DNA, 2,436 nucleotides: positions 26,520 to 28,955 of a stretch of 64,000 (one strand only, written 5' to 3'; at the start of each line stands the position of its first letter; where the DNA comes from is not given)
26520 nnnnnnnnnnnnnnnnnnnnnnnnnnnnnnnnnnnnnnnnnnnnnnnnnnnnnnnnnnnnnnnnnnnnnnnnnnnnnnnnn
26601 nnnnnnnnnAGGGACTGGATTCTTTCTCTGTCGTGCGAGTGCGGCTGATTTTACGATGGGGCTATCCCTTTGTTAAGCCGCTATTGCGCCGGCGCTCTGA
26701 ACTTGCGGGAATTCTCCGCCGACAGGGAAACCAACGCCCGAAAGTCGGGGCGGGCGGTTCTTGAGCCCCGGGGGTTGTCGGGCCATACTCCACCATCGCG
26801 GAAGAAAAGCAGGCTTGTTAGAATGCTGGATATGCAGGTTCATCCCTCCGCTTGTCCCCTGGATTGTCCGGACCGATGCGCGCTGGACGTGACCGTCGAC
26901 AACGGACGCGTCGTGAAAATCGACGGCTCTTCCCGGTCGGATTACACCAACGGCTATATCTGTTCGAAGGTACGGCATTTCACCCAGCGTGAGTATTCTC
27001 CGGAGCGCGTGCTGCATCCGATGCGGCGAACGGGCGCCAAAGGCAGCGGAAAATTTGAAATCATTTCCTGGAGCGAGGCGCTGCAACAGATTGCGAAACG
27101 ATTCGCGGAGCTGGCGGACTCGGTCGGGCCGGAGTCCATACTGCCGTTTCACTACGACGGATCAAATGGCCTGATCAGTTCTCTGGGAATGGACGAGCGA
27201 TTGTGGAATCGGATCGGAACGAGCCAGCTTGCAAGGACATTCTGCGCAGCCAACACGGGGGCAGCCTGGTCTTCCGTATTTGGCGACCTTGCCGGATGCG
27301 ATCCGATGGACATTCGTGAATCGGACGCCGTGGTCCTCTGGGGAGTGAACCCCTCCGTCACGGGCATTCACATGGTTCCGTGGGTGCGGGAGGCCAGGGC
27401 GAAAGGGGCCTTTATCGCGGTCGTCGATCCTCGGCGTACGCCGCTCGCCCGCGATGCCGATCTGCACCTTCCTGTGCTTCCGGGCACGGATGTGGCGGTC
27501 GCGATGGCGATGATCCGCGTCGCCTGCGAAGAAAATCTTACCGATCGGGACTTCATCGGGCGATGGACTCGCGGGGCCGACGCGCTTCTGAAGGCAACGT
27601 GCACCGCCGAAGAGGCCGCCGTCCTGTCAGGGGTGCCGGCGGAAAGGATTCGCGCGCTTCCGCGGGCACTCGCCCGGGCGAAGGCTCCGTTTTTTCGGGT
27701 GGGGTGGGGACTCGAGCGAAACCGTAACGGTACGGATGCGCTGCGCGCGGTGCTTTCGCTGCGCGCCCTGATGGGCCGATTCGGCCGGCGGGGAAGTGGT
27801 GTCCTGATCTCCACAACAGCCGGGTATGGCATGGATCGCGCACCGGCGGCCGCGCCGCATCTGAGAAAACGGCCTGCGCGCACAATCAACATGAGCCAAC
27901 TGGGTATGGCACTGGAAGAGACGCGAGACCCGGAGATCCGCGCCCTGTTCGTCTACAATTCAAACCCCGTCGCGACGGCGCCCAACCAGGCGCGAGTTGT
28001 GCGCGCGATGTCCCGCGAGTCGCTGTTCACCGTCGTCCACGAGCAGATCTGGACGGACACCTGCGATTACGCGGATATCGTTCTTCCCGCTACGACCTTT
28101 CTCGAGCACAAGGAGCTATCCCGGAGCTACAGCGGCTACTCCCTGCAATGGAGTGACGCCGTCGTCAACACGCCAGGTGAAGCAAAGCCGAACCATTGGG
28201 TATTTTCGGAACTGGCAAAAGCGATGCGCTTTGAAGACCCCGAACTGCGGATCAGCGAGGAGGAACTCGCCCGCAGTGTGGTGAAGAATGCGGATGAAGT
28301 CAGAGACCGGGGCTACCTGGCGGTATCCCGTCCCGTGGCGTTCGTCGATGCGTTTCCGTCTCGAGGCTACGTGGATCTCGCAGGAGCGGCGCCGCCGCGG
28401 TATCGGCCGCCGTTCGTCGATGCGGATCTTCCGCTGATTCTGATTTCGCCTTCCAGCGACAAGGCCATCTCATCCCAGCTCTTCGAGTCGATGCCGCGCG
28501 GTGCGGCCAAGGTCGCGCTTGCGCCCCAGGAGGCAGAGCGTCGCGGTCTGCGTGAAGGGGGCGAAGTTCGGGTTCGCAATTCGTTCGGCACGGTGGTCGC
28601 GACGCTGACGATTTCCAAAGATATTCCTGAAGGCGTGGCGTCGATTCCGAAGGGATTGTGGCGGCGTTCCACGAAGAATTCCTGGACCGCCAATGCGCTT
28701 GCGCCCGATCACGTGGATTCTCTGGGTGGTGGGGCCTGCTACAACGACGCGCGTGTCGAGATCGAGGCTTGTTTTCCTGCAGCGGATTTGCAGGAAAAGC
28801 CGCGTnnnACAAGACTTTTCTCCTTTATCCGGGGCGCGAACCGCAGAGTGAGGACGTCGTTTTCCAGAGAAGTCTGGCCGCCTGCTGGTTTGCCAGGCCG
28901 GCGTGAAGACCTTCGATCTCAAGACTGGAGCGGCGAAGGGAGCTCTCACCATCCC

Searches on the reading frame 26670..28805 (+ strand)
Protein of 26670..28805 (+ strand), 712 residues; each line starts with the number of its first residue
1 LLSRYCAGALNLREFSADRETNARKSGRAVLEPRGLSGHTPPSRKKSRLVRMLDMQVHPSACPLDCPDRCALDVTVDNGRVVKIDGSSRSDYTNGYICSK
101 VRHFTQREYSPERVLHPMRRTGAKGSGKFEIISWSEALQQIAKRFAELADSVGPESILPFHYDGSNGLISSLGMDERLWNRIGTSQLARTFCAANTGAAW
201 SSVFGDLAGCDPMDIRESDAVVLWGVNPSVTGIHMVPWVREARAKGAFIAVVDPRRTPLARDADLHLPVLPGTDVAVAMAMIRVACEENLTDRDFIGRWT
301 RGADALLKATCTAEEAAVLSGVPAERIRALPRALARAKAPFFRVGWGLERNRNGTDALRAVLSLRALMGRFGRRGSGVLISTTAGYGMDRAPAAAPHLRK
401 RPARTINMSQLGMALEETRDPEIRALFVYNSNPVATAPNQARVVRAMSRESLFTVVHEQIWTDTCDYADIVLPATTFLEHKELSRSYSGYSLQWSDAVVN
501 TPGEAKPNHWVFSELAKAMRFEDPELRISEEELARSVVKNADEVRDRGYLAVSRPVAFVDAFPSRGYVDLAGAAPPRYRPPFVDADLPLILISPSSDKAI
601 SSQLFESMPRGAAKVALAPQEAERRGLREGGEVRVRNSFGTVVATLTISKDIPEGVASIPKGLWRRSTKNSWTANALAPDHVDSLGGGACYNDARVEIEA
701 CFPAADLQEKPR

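Call 46: search_protein_families(library=pfam, proteins=[window:26670-28805:+], max_evalue=0.01)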
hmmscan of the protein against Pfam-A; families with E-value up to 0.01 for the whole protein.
window:26670-28805:+ (712 aa): 3 families
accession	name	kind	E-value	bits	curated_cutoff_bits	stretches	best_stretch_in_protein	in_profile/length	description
PF00384.28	Molybdopterin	-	1.6e-49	169.3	24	1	113-517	1-352/353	Molybdopterin oxidoreductase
PF01568.27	Molydop_binding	-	8.8e-16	58.4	26.8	1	607-693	25-108/110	Molydopterin dinucleotide binding domain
PF04879.21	Molybdop_Fe4S4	-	1.5e-11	44.5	22.7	1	55-109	1-54/55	Molybdopterin oxidoreductase Fe4S4 domain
